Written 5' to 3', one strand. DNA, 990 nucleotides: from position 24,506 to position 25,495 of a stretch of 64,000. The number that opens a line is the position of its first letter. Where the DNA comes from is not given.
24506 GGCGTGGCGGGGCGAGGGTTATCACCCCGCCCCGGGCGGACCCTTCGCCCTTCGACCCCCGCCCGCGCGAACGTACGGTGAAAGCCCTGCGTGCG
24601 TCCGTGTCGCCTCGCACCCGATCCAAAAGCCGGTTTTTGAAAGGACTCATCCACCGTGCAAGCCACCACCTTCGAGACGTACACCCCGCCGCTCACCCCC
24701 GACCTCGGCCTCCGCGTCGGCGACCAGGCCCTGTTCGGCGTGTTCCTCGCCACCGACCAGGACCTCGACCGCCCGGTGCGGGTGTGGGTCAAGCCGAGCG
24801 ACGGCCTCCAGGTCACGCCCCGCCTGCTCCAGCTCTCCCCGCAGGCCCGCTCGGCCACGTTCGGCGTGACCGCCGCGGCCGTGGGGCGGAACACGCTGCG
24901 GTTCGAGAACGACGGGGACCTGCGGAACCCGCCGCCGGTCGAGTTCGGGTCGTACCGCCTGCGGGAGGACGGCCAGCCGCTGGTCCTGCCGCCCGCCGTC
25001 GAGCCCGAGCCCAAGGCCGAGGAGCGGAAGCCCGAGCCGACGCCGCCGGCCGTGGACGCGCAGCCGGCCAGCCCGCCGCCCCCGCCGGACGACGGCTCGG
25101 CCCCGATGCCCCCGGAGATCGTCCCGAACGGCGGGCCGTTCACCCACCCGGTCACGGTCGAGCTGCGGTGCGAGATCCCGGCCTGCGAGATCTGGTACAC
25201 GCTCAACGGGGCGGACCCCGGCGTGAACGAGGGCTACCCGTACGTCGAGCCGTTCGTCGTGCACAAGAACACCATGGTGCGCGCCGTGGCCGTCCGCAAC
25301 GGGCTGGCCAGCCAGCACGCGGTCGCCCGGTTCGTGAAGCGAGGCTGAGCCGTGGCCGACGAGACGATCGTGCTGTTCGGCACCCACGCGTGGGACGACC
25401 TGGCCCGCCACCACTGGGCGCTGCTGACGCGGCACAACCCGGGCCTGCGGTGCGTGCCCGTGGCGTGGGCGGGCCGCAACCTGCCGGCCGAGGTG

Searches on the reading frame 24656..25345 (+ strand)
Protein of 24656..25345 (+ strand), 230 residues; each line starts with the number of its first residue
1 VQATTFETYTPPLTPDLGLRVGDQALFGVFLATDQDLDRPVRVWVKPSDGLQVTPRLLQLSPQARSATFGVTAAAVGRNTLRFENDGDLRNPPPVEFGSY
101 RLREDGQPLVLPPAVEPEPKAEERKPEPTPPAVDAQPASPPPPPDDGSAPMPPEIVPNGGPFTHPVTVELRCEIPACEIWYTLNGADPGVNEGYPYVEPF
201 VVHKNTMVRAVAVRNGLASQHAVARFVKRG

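Call 24: search_protein_families(library=pfam, proteins=[window:24656-25345:+], max_evalue=0.01)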
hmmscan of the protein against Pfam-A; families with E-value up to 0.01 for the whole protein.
window:24656-25345:+ (230 aa): 2 families
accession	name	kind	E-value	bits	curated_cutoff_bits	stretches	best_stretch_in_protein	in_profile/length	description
PF13290.12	CHB_HEX_C_1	-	8.1e-11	42.2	22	1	157-220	1-63/67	Chitobiase/beta-hexosaminidase C-terminal domain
PF13287.12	Fn3_assoc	-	1.5e-10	41.5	23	1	168-218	1-50/59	Fn3 associated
